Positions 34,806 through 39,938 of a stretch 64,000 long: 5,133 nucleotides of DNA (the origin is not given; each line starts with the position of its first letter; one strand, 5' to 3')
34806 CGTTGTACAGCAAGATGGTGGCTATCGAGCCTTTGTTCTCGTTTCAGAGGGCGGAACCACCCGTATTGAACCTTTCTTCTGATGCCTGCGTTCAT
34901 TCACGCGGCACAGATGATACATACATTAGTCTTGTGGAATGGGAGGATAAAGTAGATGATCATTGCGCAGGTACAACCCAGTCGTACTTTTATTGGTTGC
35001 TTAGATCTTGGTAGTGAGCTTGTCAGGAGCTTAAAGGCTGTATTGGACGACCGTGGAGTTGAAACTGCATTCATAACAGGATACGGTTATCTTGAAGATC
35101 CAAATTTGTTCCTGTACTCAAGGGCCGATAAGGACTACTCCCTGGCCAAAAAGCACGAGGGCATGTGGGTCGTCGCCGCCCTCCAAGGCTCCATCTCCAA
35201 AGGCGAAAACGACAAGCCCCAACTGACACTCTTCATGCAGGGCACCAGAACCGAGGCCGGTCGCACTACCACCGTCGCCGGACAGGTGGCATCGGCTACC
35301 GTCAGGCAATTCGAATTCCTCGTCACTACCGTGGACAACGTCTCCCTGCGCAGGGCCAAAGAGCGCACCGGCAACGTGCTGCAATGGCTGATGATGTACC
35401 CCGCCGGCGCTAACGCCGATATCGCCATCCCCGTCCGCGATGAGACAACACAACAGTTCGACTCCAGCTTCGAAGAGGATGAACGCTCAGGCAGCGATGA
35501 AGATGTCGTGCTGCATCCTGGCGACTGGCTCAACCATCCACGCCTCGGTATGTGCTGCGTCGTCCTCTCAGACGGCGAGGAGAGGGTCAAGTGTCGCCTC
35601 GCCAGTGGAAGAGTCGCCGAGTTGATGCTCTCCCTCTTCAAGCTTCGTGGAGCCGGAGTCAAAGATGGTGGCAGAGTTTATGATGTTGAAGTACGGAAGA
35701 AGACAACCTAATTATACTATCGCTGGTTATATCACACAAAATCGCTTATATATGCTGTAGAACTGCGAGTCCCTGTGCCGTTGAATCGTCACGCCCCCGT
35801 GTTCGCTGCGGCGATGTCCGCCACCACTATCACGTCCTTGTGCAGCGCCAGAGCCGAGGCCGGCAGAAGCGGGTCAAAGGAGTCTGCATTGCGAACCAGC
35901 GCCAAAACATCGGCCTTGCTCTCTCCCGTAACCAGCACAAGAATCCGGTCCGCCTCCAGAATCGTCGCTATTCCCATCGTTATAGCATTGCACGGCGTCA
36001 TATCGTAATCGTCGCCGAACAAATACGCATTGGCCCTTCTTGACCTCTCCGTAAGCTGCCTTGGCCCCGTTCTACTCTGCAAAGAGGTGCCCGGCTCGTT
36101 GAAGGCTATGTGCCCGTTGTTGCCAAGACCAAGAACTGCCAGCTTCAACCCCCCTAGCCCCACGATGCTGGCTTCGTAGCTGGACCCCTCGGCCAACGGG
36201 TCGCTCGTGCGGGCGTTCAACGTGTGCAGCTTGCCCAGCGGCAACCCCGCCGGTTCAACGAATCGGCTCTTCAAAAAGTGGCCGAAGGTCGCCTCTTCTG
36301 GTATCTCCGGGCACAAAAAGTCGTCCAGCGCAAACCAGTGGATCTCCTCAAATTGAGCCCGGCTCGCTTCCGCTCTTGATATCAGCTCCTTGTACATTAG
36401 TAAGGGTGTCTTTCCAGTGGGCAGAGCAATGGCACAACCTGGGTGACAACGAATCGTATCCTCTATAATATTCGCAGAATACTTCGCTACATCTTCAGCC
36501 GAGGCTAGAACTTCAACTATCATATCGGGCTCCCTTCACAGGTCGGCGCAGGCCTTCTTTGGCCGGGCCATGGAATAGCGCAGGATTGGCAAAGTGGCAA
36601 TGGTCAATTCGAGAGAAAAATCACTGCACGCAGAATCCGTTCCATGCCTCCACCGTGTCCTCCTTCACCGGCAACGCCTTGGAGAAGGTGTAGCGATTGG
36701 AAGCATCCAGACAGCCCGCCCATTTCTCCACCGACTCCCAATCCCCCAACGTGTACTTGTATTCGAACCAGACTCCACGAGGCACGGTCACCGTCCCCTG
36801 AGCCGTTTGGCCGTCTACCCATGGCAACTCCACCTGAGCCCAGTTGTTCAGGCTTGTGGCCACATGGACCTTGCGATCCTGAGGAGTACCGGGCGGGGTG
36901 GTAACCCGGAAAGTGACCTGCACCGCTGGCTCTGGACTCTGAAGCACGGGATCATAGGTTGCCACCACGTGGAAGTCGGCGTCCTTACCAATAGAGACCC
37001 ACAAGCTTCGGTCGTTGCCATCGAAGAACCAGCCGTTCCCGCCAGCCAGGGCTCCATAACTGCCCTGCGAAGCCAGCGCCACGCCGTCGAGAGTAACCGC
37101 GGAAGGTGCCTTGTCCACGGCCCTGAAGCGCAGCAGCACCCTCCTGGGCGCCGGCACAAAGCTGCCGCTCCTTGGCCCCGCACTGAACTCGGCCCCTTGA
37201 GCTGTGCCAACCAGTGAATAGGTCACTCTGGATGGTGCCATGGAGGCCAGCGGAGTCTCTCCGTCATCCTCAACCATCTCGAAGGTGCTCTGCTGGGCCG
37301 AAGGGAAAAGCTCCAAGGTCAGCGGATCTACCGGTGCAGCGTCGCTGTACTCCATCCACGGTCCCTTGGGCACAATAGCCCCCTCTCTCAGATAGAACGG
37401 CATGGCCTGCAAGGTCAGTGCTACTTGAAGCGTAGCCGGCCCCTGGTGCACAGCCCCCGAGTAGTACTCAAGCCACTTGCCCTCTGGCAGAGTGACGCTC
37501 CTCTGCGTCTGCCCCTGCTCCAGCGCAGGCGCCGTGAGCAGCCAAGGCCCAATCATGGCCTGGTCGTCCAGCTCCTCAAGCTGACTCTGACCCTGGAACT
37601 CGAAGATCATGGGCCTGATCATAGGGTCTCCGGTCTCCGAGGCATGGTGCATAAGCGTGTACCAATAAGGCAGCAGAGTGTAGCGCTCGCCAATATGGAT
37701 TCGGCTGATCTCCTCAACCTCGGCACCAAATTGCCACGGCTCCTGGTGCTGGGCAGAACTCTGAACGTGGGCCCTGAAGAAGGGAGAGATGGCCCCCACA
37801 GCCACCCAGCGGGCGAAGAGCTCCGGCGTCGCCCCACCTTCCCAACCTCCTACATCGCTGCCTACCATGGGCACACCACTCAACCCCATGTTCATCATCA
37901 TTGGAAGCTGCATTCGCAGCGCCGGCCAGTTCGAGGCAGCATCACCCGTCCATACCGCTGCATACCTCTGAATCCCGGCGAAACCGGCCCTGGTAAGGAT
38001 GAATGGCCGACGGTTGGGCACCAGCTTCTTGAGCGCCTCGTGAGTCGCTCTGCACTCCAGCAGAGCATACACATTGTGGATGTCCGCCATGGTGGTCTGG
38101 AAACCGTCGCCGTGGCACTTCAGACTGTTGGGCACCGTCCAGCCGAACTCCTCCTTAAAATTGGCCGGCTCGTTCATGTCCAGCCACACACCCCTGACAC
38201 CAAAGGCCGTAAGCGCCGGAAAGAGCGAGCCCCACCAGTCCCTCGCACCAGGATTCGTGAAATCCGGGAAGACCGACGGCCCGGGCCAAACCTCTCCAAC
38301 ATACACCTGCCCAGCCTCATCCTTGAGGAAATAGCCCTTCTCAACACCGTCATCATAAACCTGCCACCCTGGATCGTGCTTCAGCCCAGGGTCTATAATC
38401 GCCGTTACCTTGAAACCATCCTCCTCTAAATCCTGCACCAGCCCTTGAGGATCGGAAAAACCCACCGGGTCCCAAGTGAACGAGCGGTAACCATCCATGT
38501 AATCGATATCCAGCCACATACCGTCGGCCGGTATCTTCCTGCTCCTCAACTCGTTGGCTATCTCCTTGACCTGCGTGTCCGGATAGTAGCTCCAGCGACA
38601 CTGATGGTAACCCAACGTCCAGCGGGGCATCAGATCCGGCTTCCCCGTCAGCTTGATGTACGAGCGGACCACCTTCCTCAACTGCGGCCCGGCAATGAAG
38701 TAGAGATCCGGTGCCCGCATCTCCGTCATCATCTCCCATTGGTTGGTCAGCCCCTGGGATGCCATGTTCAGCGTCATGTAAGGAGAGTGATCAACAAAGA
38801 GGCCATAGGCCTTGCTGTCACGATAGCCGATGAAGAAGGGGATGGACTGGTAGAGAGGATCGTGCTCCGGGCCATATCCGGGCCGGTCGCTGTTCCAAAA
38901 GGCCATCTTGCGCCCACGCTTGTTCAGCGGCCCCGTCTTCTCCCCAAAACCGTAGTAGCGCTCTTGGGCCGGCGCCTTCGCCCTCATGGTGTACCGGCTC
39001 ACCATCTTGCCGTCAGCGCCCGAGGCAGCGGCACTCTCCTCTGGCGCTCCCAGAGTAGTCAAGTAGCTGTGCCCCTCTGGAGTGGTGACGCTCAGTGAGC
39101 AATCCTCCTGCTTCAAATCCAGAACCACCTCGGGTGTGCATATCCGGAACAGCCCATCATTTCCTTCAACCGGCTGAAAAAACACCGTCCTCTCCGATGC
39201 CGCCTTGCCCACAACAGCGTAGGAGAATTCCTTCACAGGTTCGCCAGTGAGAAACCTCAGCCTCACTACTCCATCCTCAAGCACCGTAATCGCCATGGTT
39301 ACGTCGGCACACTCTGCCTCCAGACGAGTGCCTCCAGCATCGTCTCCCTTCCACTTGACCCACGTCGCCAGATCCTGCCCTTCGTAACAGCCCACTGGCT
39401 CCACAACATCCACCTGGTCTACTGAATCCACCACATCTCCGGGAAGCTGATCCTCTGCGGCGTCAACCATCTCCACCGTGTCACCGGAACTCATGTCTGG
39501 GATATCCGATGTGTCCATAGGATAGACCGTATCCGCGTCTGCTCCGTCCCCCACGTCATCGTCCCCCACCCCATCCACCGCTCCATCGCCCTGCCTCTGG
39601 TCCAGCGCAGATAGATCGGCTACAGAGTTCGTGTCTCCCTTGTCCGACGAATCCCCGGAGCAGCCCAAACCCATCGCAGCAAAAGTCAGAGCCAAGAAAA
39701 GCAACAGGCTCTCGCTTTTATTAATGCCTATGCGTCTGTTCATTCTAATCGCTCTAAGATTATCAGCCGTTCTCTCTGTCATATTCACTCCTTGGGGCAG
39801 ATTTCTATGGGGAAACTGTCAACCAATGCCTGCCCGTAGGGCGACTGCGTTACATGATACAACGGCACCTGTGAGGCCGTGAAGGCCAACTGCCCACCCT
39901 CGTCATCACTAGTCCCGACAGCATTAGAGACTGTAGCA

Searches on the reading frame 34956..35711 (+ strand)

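Call 22: search_protein_families(library=pfam, proteins=[window:34956-35711:+])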
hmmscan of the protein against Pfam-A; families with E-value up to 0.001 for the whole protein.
window:34956-35711:+ (251 aa): 1 family
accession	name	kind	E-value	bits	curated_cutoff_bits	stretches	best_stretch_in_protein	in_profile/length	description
PF03479.20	PCC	-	5.6e-08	33.6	25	1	10-125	1-114/117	Plants and Prokaryotes Conserved (PCC) domain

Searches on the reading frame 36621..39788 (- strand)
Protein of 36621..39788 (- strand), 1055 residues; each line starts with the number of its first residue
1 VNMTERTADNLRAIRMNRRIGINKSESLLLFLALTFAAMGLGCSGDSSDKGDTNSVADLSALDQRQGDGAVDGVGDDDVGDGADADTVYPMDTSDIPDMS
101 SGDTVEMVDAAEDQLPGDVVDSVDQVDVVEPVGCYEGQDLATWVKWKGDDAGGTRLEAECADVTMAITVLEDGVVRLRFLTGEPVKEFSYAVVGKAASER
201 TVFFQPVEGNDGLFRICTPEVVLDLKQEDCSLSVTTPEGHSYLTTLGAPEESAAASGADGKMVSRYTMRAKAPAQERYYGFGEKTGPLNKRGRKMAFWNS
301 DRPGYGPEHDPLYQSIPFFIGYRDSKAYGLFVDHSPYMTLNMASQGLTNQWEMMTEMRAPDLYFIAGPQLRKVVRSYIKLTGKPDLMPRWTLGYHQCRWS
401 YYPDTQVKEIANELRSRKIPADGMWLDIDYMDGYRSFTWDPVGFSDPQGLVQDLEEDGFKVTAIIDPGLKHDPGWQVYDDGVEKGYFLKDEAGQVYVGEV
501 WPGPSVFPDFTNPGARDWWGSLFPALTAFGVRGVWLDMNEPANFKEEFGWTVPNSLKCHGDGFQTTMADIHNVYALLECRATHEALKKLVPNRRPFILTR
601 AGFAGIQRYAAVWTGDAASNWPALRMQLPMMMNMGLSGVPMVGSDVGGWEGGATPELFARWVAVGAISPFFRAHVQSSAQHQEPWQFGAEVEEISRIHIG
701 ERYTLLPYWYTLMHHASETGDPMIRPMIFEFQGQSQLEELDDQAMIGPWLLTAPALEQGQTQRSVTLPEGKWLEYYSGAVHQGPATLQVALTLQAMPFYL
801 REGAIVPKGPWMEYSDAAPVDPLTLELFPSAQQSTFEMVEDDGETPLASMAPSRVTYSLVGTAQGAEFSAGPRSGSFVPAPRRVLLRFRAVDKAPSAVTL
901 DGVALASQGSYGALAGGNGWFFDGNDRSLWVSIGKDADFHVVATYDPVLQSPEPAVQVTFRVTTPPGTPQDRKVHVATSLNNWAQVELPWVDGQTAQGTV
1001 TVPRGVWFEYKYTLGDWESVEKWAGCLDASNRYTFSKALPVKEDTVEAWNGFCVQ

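Call 21: search_protein_families(library=pfam, proteins=[window:36621-39788:-])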
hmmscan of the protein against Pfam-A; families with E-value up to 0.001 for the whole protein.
window:36621-39788:- (1055 aa): 4 families
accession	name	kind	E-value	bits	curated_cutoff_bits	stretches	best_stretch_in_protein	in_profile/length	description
PF01055.32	Glyco_hydro_31_2nd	-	4.8e-122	407.8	23.5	1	384-712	1-328/328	Glycosyl hydrolases family 31 TIM-barrel domain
PF13802.12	Gal_mutarotas_2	-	1.9e-31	110.2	27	1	165-339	2-182/184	Glycosyl hydrolase 31 N-terminal galactose mutarotase-like domain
PF21365.3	Glyco_hydro_31_3rd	-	2.5e-22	79.6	24.4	1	720-806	1-87/87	Glycosyl hydrolase family 31 C-terminal domain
PF17137.9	DUF5110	-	9.6e-05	22.8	27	1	822-889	1-69/71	Domain of unknown function (DUF5110)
